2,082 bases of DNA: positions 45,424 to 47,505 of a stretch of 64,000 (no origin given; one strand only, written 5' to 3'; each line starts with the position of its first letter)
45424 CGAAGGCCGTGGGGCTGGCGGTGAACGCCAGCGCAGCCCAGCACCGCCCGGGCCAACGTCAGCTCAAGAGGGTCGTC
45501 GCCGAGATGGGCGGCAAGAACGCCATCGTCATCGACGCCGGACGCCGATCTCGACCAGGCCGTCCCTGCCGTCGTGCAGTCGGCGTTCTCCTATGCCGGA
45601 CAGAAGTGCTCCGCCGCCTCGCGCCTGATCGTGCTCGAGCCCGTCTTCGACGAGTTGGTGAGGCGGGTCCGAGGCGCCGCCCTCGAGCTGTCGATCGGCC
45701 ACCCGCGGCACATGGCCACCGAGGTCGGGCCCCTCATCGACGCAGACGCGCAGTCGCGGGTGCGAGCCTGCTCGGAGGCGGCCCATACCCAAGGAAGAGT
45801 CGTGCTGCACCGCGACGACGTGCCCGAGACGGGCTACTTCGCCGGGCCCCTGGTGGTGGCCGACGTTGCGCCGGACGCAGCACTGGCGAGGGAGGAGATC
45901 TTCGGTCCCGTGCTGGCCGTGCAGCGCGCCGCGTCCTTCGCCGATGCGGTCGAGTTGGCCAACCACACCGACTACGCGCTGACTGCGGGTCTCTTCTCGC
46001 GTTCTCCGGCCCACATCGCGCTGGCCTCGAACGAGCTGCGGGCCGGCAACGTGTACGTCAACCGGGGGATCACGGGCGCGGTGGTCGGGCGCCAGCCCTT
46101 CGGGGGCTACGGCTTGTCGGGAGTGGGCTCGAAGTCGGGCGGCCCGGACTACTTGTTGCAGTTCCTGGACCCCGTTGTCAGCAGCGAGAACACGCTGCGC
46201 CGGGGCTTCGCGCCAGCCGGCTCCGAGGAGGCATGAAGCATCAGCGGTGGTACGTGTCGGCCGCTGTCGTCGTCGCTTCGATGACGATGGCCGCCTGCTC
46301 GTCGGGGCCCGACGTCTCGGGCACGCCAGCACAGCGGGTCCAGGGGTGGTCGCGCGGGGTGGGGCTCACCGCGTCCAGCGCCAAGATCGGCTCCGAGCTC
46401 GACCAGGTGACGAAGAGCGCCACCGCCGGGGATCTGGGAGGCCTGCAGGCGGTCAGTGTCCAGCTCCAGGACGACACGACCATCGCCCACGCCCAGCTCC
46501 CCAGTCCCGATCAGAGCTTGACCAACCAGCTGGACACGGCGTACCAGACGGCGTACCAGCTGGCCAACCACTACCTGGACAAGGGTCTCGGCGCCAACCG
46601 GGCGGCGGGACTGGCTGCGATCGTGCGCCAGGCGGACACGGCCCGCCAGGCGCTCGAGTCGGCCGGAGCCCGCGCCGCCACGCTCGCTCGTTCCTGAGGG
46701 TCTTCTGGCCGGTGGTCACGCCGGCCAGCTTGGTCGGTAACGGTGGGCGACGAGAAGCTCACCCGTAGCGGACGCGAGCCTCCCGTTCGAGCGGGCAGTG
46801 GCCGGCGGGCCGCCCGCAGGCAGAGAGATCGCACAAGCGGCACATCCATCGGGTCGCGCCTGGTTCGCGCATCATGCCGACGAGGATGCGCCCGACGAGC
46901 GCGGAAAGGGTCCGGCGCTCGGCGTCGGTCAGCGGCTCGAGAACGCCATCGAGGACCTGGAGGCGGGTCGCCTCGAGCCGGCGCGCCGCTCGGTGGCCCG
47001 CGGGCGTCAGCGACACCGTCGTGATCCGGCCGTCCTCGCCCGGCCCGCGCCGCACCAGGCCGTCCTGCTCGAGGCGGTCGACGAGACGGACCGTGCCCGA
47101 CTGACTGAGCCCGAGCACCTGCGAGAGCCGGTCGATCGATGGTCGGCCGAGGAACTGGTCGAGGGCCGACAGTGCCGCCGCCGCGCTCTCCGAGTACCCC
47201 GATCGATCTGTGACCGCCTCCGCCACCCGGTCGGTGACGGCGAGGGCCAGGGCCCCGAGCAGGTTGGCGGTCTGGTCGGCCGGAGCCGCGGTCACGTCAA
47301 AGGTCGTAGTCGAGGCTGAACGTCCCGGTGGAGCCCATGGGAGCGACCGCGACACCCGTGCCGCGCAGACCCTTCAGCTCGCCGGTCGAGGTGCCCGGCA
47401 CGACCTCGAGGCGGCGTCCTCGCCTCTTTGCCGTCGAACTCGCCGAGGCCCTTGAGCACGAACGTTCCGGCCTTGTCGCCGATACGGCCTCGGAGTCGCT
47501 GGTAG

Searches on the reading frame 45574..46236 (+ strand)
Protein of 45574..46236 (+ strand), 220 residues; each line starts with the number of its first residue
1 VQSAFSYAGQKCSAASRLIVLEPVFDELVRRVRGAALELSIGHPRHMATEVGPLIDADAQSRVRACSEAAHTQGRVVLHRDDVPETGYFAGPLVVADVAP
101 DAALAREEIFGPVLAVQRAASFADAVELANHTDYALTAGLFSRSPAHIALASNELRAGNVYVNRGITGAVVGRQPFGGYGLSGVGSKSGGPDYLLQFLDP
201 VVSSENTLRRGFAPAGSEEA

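Call 49: search_protein_families(library=pfam, proteins=[window:45574-46236:+], max_evalue=0.00001)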
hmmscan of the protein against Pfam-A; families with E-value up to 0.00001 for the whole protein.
window:45574-46236:+ (220 aa): 1 family
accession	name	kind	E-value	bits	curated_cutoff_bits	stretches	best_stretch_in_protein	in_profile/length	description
PF00171.27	Aldedh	-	1.7e-55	188.9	23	1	1-198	258-456/461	Aldehyde dehydrogenase family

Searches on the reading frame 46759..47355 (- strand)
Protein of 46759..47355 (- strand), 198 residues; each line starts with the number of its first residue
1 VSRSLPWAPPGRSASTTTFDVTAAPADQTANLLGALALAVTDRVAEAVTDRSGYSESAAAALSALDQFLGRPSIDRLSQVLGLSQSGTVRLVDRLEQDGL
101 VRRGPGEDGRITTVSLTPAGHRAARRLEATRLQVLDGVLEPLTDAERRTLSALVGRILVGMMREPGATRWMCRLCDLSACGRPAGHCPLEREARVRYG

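Call 49: search_protein_families(library=pfam, proteins=[window:46759-47355:-], max_evalue=0.00001)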
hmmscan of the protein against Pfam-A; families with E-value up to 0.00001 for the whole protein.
window:46759-47355:- (198 aa): 2 families
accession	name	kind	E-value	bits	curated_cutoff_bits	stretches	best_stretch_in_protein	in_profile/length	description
PF12802.13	MarR_2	-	5.4e-09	36.5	27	1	53-110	2-60/61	MarR family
PF13463.12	HTH_27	-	1.3e-06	29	22.2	1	70-120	17-68/68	Winged helix DNA-binding domain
